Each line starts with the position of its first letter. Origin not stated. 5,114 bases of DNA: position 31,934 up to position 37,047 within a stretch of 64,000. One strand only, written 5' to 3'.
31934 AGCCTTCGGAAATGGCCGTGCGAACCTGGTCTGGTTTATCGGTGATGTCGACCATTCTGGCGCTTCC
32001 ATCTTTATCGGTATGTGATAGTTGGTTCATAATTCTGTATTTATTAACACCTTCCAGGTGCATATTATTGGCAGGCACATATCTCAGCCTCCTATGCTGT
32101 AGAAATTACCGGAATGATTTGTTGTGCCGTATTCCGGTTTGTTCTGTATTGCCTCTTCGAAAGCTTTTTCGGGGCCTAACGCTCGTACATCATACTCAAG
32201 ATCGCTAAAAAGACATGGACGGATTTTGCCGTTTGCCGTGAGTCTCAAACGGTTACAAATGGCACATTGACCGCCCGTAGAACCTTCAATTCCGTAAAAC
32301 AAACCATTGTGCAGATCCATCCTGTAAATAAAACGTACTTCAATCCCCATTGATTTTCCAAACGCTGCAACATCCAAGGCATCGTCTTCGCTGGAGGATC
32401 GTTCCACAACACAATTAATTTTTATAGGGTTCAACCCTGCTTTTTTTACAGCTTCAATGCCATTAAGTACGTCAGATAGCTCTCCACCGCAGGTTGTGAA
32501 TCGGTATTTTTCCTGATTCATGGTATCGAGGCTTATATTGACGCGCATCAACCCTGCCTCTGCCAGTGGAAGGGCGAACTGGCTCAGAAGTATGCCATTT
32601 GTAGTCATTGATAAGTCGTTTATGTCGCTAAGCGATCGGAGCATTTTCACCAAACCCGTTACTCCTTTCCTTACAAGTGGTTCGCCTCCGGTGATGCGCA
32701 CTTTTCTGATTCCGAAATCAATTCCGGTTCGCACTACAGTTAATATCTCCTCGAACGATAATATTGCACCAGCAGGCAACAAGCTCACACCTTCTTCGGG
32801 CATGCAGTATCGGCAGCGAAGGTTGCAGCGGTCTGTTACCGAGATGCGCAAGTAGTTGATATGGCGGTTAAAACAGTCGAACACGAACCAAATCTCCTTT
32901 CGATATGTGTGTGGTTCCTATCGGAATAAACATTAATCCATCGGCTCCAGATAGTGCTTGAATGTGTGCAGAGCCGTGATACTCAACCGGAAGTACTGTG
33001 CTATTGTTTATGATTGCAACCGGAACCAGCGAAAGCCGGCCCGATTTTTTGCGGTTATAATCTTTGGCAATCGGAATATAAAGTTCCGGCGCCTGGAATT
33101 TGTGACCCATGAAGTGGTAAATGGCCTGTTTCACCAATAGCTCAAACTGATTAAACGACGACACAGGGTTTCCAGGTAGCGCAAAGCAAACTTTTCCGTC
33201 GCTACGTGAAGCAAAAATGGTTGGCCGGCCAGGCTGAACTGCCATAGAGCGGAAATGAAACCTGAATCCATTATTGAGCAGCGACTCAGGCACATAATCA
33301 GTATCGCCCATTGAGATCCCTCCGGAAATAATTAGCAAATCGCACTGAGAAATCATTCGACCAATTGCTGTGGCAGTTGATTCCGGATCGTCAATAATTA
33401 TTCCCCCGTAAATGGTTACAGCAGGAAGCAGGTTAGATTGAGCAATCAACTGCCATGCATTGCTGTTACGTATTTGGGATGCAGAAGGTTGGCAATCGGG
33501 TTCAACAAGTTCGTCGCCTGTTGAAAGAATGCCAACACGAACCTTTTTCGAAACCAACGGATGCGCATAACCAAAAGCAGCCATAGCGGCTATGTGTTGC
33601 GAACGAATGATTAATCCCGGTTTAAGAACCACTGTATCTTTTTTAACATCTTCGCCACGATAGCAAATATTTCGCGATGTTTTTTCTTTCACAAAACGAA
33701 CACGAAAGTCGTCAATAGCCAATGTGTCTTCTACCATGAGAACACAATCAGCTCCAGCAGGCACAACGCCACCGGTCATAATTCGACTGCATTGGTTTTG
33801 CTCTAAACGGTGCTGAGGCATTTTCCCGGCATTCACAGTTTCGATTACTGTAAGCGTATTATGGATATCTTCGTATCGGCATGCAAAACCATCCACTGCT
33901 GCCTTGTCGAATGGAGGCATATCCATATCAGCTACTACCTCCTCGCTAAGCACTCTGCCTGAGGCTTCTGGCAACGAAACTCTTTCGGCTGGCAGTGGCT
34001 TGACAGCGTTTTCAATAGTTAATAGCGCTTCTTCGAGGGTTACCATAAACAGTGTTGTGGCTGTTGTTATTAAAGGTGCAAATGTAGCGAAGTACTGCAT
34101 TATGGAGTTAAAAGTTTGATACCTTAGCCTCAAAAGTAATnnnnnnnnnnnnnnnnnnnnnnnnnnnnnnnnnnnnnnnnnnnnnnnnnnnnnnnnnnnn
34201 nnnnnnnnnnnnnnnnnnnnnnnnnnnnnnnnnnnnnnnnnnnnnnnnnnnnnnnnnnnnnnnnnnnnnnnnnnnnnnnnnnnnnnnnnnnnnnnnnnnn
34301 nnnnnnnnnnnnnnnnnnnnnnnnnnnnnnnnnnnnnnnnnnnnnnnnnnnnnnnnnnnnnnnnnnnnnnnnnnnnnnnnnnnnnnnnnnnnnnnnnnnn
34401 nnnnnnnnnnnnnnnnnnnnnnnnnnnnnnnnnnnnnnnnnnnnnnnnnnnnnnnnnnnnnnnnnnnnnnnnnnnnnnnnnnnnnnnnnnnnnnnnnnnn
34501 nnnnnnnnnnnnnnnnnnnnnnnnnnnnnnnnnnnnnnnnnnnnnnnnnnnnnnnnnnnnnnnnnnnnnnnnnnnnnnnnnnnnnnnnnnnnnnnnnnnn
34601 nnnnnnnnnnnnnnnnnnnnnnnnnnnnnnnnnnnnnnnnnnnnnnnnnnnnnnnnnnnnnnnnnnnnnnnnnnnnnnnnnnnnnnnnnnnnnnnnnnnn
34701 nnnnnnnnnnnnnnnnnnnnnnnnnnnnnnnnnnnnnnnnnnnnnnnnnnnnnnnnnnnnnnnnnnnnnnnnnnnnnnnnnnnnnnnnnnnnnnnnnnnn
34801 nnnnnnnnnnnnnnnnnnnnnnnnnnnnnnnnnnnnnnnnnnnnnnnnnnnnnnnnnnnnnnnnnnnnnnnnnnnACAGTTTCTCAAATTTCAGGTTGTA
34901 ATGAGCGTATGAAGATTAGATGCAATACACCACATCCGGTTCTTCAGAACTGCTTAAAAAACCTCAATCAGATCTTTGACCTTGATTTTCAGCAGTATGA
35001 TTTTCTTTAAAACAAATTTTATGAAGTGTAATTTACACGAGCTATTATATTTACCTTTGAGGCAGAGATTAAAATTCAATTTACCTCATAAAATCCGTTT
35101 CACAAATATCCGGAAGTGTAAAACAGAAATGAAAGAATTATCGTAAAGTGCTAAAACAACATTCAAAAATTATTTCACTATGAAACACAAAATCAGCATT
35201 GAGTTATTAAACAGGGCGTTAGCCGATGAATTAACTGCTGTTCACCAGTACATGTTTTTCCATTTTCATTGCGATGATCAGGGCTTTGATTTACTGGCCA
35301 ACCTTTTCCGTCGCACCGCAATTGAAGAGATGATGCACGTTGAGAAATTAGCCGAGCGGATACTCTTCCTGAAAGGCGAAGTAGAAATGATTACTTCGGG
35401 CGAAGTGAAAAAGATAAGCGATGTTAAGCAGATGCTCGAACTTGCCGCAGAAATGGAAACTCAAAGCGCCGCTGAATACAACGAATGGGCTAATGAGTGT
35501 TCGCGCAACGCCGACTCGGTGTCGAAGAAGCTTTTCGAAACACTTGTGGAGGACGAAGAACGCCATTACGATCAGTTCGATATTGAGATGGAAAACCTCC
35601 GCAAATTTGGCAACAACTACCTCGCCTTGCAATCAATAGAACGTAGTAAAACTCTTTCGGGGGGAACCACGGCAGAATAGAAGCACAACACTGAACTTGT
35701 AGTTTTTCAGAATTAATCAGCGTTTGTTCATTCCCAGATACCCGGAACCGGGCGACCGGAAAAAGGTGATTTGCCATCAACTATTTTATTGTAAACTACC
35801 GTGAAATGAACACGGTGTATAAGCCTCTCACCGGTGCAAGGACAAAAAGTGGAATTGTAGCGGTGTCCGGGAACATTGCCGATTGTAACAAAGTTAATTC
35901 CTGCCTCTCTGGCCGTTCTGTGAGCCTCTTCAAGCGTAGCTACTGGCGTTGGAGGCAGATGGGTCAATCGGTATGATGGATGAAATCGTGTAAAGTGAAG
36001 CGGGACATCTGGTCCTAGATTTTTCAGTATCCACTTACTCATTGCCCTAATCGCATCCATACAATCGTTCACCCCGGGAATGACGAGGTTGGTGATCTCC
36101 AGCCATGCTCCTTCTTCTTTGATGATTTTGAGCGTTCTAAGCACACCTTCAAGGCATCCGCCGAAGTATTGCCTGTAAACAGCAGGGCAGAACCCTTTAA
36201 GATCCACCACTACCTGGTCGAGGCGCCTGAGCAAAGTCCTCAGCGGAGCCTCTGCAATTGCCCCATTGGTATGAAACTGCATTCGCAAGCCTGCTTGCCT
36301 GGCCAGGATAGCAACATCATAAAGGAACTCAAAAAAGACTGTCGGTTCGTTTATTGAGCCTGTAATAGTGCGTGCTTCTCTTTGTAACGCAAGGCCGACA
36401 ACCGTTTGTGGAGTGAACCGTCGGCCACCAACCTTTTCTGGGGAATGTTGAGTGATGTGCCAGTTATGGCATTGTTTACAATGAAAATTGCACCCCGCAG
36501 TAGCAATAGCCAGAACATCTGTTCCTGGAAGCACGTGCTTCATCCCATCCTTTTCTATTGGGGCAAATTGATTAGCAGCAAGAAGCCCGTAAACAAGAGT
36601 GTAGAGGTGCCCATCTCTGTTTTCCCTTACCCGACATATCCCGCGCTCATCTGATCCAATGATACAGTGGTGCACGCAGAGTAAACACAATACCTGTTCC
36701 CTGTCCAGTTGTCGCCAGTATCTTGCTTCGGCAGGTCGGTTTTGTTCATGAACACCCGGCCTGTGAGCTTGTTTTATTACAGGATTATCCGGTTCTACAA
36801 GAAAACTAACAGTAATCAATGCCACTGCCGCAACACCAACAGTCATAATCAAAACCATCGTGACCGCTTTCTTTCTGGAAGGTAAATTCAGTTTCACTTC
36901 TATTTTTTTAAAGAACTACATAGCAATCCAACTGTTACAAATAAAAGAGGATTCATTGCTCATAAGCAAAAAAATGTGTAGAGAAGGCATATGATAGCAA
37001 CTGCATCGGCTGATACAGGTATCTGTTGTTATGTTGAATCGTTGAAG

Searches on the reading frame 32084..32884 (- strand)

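Call 93: search_protein_families(library=pfam, proteins=[window:32084-32884:-], max_evalue=0.00001)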
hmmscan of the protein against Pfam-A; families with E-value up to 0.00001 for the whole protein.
window:32084-32884:- (266 aa): 2 families
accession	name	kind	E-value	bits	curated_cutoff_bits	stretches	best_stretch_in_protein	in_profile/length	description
PF04055.27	Radical_SAM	-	8.7e-29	101.3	29.5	1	14-174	1-164/166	Radical SAM superfamily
PF06463.18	Mob_synth_C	-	2e-09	37.9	37.4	1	186-248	51-121/128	Molybdenum Cofactor Synthesis C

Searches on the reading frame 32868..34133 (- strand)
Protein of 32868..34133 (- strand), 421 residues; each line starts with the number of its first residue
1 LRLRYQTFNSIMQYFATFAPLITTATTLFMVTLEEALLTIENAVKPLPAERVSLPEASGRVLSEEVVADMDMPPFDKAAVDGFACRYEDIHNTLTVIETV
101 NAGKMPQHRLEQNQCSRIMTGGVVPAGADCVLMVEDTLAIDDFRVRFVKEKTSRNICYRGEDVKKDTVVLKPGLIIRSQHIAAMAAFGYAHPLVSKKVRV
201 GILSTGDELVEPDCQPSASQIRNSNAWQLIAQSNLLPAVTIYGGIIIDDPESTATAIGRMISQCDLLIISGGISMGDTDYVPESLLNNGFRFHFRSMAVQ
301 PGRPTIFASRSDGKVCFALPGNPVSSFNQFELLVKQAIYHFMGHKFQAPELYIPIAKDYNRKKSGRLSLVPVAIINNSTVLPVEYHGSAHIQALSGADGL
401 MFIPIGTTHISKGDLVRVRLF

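Call 93: search_protein_families(library=pfam, proteins=[window:32868-34133:-], max_evalue=0.00001)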
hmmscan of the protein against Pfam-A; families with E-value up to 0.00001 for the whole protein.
window:32868-34133:- (421 aa): 3 families
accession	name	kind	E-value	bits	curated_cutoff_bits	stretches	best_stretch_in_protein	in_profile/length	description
PF03453.22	MoeA_N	-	5.5e-42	143.6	30.8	1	32-188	2-160/160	MoeA N-terminal region (domain I and II)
PF00994.29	MoCF_biosynth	-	5.1e-22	78.6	26.6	1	201-339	1-143/144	Probable molybdopterin binding domain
PF03454.20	MoeA_C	-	1.9e-10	41.3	22.1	1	359-421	7-72/72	MoeA C-terminal region (domain IV)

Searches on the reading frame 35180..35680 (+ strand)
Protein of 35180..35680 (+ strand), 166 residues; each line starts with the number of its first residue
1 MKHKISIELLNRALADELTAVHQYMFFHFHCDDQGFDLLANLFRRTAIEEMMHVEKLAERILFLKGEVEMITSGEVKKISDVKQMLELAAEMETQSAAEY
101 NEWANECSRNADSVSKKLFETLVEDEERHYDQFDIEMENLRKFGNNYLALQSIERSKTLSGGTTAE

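Call 93: search_protein_families(library=pfam, proteins=[window:35180-35680:+], max_evalue=0.00001)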
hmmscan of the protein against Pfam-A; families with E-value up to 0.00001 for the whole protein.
window:35180-35680:+ (166 aa): 2 families
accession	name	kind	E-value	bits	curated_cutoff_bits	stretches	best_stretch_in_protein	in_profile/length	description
PF00210.30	Ferritin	-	3.1e-28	98.9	24.5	1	7-142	1-141/142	Ferritin-like domain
PF02915.23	Rubrerythrin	-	5.4e-13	49.9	22.8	1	8-134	1-134/137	Rubrerythrin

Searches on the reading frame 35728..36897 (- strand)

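Call 44: search_protein_families(library=pfam, proteins=[window:35728-36897:-])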
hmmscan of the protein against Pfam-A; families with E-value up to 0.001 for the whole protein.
window:35728-36897:- (389 aa): 1 family
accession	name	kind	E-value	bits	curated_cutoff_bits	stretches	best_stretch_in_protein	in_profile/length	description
PF04055.27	Radical_SAM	-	9.2e-17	62.1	29.5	1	132-280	3-158/166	Radical SAM superfamily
